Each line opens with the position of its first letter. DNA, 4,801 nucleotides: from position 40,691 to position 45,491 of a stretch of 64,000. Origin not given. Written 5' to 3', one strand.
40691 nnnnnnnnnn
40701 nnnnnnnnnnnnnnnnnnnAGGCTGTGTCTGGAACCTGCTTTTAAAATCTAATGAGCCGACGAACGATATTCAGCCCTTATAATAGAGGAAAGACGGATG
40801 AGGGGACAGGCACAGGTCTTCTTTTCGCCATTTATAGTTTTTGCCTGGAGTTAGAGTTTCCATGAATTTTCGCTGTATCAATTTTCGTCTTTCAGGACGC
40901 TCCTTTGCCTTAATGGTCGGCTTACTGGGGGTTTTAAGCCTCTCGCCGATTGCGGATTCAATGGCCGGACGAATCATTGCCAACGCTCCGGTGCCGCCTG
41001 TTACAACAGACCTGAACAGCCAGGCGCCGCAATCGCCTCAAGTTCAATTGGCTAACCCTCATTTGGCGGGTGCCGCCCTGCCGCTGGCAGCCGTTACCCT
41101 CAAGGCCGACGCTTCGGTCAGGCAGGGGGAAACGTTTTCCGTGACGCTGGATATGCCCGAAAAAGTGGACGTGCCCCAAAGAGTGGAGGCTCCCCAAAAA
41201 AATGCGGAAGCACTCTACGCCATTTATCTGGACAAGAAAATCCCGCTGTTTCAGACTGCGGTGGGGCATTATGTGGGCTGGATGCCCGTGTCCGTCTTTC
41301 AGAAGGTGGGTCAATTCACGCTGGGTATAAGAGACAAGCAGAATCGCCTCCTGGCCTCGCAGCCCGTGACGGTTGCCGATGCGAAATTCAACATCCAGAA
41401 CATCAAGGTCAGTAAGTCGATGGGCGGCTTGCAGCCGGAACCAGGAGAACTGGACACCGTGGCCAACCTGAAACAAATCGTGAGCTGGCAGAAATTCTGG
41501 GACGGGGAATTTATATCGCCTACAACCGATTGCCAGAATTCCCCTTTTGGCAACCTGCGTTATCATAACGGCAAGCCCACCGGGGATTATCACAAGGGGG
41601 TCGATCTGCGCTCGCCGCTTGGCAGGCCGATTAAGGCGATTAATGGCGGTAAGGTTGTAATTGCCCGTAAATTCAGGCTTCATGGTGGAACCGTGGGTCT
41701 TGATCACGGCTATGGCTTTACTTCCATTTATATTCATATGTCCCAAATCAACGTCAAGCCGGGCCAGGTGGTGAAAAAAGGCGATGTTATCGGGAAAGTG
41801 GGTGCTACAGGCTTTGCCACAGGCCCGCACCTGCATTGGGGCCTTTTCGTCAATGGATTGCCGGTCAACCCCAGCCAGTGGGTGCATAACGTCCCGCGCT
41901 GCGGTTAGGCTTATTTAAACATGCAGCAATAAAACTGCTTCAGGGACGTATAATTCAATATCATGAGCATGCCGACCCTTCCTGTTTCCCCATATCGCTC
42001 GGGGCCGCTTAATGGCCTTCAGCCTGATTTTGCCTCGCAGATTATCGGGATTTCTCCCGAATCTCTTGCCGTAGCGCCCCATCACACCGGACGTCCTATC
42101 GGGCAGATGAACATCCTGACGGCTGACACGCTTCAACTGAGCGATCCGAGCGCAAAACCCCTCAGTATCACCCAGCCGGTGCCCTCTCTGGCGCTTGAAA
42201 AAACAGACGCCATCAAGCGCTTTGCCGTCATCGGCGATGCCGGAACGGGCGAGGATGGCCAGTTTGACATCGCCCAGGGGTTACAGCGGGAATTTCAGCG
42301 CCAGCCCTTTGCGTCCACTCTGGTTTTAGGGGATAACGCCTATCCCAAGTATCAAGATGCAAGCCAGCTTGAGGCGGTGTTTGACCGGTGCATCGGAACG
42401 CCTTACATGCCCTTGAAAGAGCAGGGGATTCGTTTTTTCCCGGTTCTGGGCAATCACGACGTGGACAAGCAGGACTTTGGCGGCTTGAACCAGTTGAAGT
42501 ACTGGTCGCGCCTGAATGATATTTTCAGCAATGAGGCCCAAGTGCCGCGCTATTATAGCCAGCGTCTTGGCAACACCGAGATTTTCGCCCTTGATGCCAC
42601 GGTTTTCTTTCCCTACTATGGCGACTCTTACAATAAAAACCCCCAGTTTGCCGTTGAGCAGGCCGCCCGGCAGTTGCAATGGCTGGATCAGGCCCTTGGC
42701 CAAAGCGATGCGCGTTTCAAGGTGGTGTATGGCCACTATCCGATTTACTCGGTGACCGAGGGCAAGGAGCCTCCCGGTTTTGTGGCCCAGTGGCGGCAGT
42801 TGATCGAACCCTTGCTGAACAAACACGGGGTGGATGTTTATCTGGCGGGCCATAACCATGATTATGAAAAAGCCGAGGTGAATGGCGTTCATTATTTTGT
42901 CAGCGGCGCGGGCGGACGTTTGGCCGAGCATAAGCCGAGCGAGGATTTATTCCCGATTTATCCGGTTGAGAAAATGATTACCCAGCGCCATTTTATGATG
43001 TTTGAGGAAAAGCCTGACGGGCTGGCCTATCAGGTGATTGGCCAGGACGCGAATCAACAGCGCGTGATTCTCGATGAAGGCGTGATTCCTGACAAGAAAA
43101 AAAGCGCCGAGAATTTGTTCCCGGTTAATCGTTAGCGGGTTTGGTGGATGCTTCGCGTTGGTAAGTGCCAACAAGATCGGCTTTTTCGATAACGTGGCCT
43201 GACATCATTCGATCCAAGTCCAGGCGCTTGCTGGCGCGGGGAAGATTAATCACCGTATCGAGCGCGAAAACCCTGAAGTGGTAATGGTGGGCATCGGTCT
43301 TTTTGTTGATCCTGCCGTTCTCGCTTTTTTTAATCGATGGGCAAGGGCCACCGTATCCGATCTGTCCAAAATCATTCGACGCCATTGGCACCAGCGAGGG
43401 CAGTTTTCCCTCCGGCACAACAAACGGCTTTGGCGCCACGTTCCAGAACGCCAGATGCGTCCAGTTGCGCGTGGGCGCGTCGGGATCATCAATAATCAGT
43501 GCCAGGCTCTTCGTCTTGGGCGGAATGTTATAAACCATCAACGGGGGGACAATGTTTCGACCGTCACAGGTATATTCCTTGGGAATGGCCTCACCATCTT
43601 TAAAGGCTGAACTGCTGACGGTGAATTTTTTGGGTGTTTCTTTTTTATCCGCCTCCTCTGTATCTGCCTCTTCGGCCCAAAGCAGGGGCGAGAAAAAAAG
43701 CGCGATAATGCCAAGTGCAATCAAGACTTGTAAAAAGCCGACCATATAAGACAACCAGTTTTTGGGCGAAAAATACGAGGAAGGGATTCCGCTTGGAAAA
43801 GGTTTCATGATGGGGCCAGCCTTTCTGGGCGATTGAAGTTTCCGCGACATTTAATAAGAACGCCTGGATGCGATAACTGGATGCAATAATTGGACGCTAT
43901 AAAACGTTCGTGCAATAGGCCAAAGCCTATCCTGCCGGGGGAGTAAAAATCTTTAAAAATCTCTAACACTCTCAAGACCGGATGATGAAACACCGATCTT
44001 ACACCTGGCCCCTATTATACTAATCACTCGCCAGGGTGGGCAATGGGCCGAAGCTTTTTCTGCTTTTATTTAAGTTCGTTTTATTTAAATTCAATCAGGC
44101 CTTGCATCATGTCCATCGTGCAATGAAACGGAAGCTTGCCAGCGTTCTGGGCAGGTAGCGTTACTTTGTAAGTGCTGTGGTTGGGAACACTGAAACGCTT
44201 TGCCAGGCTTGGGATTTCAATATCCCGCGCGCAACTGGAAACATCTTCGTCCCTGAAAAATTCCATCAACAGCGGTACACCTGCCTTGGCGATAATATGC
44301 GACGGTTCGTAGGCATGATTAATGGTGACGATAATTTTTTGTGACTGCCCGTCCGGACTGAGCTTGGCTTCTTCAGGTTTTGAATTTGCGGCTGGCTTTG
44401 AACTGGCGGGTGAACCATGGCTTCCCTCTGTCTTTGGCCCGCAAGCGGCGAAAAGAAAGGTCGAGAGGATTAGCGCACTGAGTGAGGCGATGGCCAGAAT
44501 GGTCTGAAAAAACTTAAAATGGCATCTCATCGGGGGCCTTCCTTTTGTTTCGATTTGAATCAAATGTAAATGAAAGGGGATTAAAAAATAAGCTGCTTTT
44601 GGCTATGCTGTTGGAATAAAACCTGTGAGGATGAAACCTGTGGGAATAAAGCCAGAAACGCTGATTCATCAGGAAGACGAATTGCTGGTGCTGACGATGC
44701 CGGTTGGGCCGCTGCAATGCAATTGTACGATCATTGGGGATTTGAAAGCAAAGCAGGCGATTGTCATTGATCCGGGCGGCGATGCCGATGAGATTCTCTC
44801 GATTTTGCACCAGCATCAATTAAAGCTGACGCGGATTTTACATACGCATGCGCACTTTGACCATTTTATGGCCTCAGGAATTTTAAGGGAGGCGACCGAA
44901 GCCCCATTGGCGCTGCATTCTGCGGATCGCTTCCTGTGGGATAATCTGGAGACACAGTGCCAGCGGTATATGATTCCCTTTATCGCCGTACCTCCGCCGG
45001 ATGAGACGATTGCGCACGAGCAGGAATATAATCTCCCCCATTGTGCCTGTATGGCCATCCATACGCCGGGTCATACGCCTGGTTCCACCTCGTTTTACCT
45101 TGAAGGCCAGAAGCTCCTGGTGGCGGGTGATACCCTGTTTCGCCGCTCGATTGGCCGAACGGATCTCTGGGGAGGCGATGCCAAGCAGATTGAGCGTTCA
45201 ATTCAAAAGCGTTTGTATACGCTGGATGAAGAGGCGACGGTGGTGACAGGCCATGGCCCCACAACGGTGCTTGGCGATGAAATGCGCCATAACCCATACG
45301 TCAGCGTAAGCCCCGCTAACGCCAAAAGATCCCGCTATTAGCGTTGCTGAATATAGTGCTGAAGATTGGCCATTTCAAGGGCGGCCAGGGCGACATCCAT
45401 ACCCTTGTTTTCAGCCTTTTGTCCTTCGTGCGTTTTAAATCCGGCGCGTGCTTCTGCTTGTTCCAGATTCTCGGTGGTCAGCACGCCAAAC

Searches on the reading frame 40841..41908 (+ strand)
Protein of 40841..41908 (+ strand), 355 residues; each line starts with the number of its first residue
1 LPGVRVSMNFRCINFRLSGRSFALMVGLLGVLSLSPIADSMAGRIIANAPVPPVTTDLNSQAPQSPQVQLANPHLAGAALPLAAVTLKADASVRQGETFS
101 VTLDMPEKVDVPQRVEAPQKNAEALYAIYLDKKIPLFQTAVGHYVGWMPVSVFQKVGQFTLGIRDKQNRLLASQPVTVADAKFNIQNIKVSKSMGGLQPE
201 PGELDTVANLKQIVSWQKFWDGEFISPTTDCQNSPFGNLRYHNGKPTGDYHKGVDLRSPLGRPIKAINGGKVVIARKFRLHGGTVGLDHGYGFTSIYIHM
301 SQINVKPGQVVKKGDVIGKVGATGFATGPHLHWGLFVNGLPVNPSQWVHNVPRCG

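Call 40: search_protein_families(library=pfam, proteins=[window:40841-41908:+], max_evalue=0.00001)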
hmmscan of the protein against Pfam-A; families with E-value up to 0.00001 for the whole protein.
window:40841-41908:+ (355 aa): 1 family
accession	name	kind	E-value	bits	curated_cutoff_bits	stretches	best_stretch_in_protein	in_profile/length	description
PF01551.29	Peptidase_M23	-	2e-31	108.5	28.7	1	250-344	2-96/96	Peptidase family M23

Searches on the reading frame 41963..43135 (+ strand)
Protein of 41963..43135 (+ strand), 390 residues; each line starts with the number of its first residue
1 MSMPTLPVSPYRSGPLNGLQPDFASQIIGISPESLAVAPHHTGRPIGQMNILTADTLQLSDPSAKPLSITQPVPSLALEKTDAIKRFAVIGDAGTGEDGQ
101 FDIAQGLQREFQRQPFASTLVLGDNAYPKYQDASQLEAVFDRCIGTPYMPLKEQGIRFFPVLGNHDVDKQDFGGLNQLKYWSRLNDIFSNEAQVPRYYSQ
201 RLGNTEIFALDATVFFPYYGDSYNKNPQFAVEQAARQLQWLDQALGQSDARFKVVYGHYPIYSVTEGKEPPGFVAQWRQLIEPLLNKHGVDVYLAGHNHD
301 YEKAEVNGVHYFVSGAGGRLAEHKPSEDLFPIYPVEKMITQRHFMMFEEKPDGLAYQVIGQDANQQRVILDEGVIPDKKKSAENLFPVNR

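Call 40: search_protein_families(library=pfam, proteins=[window:41963-43135:+], max_evalue=0.00001)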
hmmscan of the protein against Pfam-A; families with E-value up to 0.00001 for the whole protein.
window:41963-43135:+ (390 aa): 1 family
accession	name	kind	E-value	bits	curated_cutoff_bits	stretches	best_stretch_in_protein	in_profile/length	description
PF00149.33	Metallophos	-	1.6e-15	58.5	21.5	1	86-301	2-191/191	Calcineurin-like phosphoesterase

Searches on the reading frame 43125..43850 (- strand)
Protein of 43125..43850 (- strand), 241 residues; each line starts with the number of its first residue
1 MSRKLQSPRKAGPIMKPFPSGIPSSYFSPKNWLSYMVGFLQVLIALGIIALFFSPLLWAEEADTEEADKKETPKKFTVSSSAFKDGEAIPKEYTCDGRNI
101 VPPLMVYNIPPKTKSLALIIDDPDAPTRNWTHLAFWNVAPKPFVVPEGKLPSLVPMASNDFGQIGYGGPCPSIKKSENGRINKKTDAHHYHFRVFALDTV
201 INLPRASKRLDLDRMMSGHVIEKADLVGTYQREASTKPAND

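Call 40: search_protein_families(library=pfam, proteins=[window:43125-43850:-], max_evalue=0.00001)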
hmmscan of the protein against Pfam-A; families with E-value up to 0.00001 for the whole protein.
window:43125-43850:- (241 aa): 1 family
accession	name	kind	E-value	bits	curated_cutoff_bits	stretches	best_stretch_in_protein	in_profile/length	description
PF01161.25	PBP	-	1.5e-28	100.2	24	1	89-230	2-135/135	Phosphatidylethanolamine-binding protein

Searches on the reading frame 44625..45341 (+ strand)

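Call 41: search_protein_families(library=pfam, proteins=[window:44625-45341:+], max_evalue=0.001)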
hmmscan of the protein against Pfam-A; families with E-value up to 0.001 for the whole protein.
window:44625-45341:+ (238 aa): 2 families
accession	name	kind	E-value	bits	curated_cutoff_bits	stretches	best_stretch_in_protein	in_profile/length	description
PF00753.33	Lactamase_B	-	2.8e-33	115.9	22.7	1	28-210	2-196/196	Metallo-beta-lactamase superfamily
PF12706.13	Lactamase_B_2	-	7e-05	22.9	27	1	46-170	3-143/200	Beta-lactamase superfamily domain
